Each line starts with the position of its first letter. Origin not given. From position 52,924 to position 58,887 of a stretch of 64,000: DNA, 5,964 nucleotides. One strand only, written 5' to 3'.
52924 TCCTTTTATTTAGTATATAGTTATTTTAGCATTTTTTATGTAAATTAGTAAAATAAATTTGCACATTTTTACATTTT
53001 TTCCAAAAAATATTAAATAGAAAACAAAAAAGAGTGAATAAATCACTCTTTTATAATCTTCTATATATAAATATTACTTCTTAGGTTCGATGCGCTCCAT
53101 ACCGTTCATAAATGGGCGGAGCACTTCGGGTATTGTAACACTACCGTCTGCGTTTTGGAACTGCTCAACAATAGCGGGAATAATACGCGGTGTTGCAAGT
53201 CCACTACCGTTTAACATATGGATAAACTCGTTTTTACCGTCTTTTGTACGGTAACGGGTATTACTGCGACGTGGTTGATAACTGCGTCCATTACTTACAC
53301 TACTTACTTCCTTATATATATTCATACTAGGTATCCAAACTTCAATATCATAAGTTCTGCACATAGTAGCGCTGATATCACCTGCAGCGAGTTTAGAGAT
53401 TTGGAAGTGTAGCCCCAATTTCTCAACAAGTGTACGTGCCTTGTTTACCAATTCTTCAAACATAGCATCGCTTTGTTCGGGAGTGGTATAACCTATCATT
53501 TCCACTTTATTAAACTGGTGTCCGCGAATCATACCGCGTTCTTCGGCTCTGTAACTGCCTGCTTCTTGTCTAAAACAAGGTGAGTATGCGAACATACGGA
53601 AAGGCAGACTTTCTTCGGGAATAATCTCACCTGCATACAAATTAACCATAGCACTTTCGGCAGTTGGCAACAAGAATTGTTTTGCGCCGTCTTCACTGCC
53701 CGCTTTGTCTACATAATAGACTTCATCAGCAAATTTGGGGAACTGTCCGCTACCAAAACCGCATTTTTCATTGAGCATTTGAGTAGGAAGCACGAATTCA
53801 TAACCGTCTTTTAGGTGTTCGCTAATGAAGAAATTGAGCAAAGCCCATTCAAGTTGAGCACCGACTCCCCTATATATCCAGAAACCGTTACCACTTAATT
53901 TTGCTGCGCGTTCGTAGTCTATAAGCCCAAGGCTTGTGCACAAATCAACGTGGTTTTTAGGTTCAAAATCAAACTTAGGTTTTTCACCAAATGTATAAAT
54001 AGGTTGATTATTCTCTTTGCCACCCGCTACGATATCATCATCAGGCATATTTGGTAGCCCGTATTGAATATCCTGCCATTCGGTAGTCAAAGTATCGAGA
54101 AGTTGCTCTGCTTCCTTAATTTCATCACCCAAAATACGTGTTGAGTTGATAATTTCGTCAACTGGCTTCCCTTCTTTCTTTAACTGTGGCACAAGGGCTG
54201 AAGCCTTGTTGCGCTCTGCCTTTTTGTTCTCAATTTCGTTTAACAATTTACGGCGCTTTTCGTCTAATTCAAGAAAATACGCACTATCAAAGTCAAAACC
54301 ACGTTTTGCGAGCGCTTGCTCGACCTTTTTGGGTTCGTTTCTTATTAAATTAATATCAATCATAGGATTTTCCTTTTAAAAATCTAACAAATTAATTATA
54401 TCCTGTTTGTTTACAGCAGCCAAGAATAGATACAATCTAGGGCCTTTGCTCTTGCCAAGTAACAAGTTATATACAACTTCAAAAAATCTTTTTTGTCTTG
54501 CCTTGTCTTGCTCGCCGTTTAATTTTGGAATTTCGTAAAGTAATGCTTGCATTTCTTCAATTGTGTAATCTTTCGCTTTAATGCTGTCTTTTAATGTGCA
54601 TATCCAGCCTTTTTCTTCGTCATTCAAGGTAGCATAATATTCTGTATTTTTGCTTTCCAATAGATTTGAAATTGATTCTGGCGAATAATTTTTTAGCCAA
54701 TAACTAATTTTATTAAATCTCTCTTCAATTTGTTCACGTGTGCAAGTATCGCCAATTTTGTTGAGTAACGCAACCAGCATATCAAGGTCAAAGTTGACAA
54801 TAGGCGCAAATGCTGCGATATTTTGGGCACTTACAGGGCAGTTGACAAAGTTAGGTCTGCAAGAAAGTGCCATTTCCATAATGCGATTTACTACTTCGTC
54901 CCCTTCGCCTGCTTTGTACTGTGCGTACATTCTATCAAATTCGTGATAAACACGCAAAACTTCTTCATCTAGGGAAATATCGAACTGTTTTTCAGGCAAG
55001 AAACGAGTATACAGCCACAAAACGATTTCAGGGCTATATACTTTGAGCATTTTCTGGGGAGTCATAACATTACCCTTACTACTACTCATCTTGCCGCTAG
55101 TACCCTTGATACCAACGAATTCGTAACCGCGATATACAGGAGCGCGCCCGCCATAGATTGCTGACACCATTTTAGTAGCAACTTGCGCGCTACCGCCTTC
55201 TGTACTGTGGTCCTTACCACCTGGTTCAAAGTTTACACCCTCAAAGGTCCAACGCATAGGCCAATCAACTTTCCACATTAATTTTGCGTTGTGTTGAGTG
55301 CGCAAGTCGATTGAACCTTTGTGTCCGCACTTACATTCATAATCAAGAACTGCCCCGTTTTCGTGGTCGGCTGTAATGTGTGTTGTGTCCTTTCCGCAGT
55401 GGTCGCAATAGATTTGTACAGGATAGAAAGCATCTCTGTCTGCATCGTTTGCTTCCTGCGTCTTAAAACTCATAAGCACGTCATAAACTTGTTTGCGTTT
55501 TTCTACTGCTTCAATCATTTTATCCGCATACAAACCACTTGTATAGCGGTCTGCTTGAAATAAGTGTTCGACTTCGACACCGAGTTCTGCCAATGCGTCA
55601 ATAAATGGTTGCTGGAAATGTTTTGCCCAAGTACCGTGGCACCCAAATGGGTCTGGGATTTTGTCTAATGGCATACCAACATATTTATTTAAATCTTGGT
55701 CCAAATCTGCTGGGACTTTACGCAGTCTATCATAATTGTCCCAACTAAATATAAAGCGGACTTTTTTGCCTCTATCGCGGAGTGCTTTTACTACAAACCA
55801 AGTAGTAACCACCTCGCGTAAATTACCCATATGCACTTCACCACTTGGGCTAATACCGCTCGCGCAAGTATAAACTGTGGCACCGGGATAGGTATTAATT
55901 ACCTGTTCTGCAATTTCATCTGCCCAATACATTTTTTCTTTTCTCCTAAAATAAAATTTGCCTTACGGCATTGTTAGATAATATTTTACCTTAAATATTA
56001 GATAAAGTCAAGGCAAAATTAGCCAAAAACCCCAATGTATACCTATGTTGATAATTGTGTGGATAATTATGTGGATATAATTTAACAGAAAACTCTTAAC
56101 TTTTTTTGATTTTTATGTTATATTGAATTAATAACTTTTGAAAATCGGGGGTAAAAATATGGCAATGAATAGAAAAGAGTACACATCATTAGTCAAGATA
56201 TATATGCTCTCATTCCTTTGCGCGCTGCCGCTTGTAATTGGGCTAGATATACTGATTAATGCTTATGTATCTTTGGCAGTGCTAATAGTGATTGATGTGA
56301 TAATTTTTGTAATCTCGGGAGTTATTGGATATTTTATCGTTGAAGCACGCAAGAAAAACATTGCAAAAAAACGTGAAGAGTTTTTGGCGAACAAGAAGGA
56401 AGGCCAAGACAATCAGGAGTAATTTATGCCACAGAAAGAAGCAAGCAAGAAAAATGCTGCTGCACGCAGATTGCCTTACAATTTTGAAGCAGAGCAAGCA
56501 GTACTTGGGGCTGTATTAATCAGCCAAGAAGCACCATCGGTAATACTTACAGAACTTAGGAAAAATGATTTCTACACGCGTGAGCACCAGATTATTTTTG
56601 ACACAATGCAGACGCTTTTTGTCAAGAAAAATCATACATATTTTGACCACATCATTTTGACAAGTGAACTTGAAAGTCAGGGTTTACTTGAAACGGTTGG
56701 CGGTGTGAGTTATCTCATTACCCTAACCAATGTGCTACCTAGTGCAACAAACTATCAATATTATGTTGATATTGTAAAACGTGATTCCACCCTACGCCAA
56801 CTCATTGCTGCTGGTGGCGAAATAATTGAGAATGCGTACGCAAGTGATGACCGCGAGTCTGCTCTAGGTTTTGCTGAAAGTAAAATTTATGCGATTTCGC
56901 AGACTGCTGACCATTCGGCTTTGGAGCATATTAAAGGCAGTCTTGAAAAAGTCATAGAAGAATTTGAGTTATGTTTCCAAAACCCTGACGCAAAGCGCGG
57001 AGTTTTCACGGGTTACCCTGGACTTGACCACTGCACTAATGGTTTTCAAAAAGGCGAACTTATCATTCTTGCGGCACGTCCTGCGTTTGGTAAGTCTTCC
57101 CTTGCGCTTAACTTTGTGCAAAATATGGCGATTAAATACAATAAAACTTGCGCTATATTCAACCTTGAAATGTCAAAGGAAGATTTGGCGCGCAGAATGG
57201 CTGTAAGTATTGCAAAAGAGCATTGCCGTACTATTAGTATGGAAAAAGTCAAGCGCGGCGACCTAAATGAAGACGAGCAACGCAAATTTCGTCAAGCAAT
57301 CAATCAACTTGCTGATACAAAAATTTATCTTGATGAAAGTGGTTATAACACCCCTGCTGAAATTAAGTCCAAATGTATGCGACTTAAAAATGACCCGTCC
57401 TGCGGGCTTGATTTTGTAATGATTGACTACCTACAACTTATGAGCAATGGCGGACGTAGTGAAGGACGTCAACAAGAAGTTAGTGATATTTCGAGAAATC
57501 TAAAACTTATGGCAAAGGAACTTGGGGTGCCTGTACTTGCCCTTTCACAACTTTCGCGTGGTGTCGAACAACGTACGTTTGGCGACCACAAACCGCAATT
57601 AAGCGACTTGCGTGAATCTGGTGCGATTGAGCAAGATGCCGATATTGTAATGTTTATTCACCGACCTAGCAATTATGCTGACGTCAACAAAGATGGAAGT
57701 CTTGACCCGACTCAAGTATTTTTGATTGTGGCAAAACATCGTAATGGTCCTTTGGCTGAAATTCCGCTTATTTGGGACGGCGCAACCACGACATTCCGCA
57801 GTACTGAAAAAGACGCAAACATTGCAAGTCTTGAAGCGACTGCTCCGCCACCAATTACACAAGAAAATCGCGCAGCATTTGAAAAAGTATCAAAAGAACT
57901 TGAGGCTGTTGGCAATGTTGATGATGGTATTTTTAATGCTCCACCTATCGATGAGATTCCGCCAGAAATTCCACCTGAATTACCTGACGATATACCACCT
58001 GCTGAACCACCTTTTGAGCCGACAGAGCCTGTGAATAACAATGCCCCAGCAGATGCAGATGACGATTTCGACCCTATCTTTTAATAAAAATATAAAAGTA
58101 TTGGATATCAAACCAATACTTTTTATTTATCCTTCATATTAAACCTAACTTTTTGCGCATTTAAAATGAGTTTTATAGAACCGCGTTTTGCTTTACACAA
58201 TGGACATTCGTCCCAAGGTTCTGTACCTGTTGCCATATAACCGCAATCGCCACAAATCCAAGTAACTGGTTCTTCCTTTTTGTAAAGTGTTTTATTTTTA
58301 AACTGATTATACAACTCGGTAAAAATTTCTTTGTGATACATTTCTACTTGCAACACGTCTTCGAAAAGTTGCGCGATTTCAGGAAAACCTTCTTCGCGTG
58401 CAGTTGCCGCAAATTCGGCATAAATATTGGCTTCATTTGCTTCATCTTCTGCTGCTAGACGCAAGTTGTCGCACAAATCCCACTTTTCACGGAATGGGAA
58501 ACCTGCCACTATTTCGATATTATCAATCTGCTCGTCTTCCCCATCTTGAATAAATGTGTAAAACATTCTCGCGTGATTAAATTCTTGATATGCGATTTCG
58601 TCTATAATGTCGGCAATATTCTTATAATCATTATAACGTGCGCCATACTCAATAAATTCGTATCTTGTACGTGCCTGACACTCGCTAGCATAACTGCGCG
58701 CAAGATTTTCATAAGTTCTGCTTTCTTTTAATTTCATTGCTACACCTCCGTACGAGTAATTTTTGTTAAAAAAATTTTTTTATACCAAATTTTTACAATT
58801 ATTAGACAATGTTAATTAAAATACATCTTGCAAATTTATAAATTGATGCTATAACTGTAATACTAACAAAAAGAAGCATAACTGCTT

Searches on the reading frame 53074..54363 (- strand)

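Call 13: search_protein_families(library=pfam, proteins=[window:53074-54363:-], max_evalue=0.00001)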
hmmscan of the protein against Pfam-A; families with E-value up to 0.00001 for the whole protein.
window:53074-54363:- (429 aa): 2 families
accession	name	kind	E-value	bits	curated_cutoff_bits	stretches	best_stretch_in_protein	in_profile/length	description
PF00587.30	tRNA-synt_2b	-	7.9e-35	121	29.3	1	224-402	6-179/179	tRNA synthetase class II core domain (G, H, P, S and T)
PF02403.27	Seryl_tRNA_N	-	7.8e-26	90.9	28.2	1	1-107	1-108/108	Seryl-tRNA synthetase N-terminal domain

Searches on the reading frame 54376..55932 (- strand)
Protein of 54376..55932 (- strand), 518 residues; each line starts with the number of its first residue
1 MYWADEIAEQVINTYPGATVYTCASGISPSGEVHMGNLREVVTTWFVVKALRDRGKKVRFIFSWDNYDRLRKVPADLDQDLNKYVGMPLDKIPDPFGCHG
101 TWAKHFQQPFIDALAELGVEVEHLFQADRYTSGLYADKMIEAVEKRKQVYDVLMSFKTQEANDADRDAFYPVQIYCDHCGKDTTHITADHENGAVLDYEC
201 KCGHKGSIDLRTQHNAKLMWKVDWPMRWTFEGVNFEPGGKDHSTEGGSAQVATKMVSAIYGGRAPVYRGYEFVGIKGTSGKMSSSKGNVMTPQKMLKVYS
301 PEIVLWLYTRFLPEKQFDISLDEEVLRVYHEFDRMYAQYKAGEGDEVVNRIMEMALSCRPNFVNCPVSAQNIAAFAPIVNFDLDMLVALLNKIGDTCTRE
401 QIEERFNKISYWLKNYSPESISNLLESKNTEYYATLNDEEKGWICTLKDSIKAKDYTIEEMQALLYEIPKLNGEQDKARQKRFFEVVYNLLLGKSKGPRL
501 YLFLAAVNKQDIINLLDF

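Call 13: search_protein_families(library=pfam, proteins=[window:54376-55932:-], max_evalue=0.00001)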
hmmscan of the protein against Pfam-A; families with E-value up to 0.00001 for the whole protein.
window:54376-55932:- (518 aa): 2 families
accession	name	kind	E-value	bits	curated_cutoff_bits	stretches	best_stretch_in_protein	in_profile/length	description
PF01921.24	tRNA-synt_1f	-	4.1e-115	385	27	1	2-354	2-356/360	tRNA synthetases class I (K)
PF09334.17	tRNA-synt_1g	-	7.4e-06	25.4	20.1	0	29-67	10-48/391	tRNA synthetases class I (M)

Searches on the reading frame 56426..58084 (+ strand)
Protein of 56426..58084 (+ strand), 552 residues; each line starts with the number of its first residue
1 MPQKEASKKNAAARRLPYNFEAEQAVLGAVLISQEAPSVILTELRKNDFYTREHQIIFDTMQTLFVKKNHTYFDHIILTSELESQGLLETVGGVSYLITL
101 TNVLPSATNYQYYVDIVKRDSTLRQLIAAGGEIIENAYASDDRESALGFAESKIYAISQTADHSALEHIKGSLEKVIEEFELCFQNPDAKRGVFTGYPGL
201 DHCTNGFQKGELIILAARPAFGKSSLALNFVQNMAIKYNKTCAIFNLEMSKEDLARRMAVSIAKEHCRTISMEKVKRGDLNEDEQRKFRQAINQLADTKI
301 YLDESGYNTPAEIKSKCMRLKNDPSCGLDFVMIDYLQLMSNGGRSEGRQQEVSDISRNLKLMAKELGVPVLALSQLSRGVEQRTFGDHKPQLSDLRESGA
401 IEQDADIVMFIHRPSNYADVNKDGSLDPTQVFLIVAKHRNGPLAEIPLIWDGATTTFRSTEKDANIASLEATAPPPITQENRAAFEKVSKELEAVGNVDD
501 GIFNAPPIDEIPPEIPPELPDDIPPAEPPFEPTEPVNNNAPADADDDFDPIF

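Call 14: search_protein_families(library=ncbifam, proteins=[window:56426-58084:+], max_evalue=0.00001)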
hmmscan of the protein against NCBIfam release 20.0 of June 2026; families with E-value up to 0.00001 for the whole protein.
window:56426-58084:+ (552 aa): 17 families
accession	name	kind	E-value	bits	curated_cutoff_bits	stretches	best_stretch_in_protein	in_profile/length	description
TIGR00665.1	DnaB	equivalog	2.7e-136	454.9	385.25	1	17-460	3-433/435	replicative DNA helicase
NF004384.0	PRK05748.1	equivalog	3.6e-133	444.4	525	1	10-464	4-446/452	replicative DNA helicase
NF005852.0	PRK07773.1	equivalog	1.1e-121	407.8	780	2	4-400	12-398/886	replicative DNA helicase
NF004109.0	PRK05595.1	equivalog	5.7e-119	397.7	737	1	11-459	3-437/444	replicative DNA helicase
NF006443.0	PRK08760.1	equivalog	1.5e-108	363.2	741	1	14-464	31-471/476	replicative DNA helicase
TIGR03600.1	phage_DnaB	exception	2.3e-105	353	498.65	1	20-450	2-421/421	phage replicative helicase, DnaB family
NF040583.1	dnaB_SPI-7_type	exception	1.9e-102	343.5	655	1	17-458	2-432/434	SPI-7-type island replicative DNA helicase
NF006606.0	PRK09165.1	equivalog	5.3e-101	338.6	540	1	4-465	9-492/497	replicative DNA helicase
NF006458.0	PRK08840.1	equivalog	2.1e-96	323.4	884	1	7-457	11-453/464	replicative DNA helicase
NF005369.0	PRK06904.1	equivalog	2.3e-95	320.1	809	1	4-458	13-462/474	replicative DNA helicase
NF005424.0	PRK07004.1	equivalog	3e-94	316.1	834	1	15-459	14-450/460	replicative DNA helicase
NF005945.0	PRK08006.1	equivalog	1.3e-93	314.4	898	1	11-457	22-460/471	replicative DNA helicase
NF006306.0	PRK08506.1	equivalog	5.2e-91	305.6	596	1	18-470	5-461/472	replicative DNA helicase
NF004967.0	PRK06321.1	equivalog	2.6e-85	287.1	751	1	7-459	7-464/472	replicative DNA helicase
NF005240.0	PRK06749.1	subfamily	6.1e-69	232.8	686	1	19-448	5-415/428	replicative DNA helicase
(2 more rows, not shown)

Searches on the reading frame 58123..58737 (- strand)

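Call 14: search_protein_families(library=ncbifam, proteins=[window:58123-58737:-], max_evalue=0.00001)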
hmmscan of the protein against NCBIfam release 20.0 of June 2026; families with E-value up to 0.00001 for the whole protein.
window:58123-58737:- (204 aa): 3 families
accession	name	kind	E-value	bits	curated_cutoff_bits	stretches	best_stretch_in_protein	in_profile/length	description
NF045767.1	RuberyRbr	equivalog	2.6e-50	171.2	200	1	2-186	3-185/194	rubrerythrin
NF045783.1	Nigrythrn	equivalog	3.8e-12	46.7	340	1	7-188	28-199/202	nigerythrin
NF045676.1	FeExpMbfA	equivalog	6e-06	25.9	450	0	92-146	13-67/318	iron exporter MbfA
